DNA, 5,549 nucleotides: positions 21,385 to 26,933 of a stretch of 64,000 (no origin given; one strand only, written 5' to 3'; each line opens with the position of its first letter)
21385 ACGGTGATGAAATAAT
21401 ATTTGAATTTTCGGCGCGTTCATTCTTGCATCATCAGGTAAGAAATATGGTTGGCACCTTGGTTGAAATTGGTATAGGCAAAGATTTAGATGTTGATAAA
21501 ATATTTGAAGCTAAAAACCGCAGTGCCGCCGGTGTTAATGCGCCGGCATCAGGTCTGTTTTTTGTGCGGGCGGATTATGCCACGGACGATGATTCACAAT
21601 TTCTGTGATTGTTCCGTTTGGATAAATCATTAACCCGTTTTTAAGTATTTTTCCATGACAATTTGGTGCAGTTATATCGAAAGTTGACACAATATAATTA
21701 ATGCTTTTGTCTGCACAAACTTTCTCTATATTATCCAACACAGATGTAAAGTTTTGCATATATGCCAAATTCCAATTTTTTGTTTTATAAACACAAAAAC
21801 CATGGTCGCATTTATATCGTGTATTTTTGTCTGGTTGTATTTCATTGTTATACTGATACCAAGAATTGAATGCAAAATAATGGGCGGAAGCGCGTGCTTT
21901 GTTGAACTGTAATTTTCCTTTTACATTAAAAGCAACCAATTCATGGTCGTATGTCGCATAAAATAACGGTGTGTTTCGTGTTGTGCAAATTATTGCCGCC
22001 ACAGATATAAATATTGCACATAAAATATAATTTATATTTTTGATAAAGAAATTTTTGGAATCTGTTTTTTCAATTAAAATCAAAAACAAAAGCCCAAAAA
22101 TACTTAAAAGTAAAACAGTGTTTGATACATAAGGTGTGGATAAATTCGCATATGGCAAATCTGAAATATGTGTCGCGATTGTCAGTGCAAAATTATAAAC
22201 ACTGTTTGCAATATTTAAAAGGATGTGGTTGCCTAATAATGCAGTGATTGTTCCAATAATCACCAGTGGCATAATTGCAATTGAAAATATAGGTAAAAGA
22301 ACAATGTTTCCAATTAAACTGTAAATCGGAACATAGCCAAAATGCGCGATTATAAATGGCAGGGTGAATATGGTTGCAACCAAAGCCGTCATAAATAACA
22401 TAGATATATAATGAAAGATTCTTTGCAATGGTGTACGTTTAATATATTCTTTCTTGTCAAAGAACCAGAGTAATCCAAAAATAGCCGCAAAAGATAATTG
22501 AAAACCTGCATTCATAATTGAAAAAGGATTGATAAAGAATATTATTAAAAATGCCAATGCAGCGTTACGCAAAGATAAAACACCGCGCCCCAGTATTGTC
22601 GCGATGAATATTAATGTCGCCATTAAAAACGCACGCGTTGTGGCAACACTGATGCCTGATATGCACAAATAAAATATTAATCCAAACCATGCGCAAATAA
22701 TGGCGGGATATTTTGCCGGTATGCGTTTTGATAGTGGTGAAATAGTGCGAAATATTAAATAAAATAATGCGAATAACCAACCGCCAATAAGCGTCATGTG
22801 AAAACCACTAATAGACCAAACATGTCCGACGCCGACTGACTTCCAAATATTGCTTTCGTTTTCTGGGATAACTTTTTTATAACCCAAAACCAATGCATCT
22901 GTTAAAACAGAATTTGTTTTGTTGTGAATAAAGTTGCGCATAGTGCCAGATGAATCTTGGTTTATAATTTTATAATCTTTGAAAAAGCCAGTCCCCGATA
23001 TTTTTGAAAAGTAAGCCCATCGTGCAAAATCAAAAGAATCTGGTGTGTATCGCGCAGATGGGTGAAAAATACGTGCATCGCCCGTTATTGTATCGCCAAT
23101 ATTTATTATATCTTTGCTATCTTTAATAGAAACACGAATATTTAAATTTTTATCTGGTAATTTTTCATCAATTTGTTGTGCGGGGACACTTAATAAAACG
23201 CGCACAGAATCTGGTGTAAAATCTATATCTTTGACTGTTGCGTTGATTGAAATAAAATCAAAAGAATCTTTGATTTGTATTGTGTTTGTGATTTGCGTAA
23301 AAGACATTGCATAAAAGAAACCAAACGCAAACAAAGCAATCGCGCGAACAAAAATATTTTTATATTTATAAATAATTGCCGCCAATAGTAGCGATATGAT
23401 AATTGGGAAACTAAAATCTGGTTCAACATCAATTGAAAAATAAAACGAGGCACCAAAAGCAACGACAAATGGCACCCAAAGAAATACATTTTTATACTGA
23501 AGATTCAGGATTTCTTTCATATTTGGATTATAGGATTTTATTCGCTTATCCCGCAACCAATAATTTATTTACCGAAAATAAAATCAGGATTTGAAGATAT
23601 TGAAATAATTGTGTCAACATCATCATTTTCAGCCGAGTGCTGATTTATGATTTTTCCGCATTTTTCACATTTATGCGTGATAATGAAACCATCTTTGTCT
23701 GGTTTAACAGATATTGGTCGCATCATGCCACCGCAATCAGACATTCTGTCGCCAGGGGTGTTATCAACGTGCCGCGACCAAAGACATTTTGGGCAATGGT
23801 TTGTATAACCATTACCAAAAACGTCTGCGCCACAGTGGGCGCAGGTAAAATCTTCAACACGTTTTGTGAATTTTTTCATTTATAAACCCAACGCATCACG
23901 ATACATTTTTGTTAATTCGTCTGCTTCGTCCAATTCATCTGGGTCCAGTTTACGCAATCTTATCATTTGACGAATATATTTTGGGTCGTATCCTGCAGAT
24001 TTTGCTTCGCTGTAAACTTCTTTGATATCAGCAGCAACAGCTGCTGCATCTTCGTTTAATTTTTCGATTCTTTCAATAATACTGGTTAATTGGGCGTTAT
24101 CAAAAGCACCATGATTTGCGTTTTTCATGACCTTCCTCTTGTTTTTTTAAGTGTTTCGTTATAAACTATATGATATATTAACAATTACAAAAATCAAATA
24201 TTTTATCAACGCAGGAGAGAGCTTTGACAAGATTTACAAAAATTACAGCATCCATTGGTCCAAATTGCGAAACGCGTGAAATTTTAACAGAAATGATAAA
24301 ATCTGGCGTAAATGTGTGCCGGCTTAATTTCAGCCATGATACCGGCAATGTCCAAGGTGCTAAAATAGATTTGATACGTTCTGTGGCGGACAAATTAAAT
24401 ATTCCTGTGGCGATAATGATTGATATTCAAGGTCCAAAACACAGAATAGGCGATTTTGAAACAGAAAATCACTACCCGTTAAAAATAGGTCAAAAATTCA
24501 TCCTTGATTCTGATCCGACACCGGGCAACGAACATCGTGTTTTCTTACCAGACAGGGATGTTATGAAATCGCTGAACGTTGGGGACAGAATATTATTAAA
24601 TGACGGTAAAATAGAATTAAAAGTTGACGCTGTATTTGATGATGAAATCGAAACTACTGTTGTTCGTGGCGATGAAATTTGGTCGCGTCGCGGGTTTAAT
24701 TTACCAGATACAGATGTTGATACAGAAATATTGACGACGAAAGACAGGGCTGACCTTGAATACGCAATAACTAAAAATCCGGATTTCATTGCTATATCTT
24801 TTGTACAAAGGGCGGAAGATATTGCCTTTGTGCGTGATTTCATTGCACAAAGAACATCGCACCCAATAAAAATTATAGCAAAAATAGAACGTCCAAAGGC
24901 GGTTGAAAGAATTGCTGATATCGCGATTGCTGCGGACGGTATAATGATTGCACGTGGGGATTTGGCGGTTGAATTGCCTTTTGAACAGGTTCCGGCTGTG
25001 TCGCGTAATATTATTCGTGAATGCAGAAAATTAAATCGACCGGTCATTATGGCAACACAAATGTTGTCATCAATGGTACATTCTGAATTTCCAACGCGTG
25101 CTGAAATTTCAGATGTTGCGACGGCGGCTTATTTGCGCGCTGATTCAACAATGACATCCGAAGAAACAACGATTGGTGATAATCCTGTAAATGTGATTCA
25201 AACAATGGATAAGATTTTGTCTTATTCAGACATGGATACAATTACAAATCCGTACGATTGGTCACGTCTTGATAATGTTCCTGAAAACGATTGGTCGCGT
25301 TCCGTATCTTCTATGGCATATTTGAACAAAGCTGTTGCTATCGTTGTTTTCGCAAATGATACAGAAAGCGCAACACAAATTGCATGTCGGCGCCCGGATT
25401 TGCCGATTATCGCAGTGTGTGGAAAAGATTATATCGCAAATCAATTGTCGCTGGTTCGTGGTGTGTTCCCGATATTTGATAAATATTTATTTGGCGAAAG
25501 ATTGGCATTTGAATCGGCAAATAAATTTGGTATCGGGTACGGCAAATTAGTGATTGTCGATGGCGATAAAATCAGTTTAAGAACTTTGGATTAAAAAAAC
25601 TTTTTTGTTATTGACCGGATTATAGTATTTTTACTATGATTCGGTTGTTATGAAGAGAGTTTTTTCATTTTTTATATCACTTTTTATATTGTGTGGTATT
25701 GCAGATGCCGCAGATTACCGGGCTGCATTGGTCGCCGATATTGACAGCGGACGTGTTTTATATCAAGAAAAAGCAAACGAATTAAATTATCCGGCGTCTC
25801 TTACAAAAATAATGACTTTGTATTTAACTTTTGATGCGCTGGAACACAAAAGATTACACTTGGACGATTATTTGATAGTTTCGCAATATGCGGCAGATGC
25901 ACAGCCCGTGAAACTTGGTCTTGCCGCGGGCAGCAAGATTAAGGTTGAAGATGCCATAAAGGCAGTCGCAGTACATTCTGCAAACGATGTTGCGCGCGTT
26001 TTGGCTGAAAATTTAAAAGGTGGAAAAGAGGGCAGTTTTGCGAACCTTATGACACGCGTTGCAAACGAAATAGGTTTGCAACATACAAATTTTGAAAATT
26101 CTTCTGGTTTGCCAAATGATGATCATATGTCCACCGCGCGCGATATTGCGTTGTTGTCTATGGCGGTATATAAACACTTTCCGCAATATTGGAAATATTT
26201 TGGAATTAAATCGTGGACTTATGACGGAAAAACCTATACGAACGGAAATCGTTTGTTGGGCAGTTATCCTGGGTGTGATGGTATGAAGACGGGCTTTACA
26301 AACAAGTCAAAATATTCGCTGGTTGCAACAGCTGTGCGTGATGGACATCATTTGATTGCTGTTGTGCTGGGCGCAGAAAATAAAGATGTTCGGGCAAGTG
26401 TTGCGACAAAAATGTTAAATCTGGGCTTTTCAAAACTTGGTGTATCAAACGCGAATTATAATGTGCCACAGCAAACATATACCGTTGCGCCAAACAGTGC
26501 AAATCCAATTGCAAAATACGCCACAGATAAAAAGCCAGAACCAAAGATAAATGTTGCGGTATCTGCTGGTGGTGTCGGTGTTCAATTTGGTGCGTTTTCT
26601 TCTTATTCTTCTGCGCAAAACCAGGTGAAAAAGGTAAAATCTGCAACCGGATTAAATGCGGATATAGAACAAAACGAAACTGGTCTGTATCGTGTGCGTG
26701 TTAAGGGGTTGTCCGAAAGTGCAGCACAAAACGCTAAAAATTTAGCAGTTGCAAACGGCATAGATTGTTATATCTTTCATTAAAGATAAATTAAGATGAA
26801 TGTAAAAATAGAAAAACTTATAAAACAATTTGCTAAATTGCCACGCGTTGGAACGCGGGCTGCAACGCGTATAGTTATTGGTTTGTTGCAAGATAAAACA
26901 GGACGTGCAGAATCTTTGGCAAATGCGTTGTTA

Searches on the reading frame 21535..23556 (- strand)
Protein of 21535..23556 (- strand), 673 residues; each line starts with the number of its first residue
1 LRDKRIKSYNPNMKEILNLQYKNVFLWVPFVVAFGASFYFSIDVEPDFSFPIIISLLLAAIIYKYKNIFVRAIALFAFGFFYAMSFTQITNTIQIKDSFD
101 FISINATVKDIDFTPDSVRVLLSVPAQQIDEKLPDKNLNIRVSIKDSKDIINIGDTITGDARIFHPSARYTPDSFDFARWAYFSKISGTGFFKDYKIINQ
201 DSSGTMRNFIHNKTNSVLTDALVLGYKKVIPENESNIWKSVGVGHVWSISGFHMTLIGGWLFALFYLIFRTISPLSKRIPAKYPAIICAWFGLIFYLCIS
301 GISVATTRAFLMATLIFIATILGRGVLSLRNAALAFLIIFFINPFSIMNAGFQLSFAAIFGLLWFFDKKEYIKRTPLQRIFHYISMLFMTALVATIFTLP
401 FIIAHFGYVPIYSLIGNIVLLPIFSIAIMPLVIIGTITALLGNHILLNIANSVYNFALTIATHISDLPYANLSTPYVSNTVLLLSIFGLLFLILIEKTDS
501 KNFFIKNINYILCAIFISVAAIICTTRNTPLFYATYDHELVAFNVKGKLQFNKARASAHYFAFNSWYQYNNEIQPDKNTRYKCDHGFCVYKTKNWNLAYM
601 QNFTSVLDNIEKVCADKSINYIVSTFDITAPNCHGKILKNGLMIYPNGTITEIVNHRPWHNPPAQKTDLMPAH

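Call 8: search_protein_families(library=pfam, proteins=[window:21535-23556:-], max_evalue=0.001)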
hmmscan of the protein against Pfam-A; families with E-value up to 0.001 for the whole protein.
window:21535-23556:- (673 aa): 2 families
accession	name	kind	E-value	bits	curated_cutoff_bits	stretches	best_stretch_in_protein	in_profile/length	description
PF03772.21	Competence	-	2e-49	168.8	23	1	222-495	1-266/270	Competence protein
PF13567.11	DUF4131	-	2.8e-11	43.8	31.6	1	52-194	12-161/165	Domain of unknown function (DUF4131)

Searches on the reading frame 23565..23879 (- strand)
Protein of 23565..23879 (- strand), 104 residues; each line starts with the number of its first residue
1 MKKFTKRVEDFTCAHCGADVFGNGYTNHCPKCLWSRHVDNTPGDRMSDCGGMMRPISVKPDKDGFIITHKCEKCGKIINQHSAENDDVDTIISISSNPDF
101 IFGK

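Call 92: search_protein_families(library=pfam, proteins=[window:23565-23879:-], max_evalue=0.01)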
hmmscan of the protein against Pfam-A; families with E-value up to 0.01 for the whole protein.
window:23565-23879:- (104 aa): 4 families
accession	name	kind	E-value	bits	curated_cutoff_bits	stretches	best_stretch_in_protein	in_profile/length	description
PF12647.12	RNHCP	-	4.9e-29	100.6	24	1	9-90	2-88/90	RNHCP domain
PF08209.17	Sgf11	-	9.5e-05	22.3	26.4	1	9-33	3-27/33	Sgf11 (transcriptional regulation protein)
PF23455.1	DUF7129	-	0.0037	17.4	30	0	10-32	11-33/45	Domain of unknown function (DUF7129)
PF18912.6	DZR_2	-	0.0077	16.5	27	0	9-32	35-55/56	Double zinc ribbon domain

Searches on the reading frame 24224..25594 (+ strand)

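Call 92: search_protein_families(library=pfam, proteins=[window:24224-25594:+], max_evalue=0.01)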
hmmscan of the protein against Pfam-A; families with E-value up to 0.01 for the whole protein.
window:24224-25594:+ (456 aa): 3 families
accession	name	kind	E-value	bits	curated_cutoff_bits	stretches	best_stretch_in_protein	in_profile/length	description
PF00224.27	PK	-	3.2e-90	303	30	1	3-324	2-327/328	Pyruvate kinase, barrel domain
PF02887.21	PK_C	-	1.1e-09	38.9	28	1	359-420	5-67/114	Pyruvate kinase, alpha/beta domain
PF03328.21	HpcH_HpaI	-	0.0022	17.8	25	1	176-243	76-150/221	HpcH/HpaI aldolase/citrate lyase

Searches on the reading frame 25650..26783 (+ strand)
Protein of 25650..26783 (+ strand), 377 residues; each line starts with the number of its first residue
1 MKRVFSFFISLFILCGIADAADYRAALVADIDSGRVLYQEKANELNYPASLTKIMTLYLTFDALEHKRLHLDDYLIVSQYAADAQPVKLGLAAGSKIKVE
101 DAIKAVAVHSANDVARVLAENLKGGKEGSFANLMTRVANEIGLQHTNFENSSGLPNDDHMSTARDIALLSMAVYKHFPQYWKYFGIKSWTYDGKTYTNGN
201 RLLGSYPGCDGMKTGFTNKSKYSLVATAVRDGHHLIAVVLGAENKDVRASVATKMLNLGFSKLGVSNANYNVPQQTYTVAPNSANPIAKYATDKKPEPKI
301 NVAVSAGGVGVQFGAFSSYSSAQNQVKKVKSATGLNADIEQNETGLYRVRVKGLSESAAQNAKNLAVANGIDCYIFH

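Call 92: search_protein_families(library=pfam, proteins=[window:25650-26783:+], max_evalue=0.01)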
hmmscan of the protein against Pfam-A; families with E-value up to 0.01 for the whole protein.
window:25650-26783:+ (377 aa): 5 families
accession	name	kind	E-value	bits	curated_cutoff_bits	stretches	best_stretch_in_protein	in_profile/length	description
PF00768.25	Peptidase_S11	-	3.2e-57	194.2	27.6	1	24-243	13-238/239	D-alanyl-D-alanine carboxypeptidase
PF13354.11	Beta-lactamase2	-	1e-09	38.5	22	1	27-174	3-147/214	Beta-lactamase enzyme family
PF05036.18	SPOR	-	7.8e-09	36.2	21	1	306-375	2-74/76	SPOR domain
PF02113.21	Peptidase_S13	-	0.00023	20.5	22.8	0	25-64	20-59/444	D-Ala-D-Ala carboxypeptidase 3 (S13) family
PF17897.7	VCPO_N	-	0.0089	16.3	29.3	0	249-289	147-187/216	Vanadium chloroperoxidase N-terminal domain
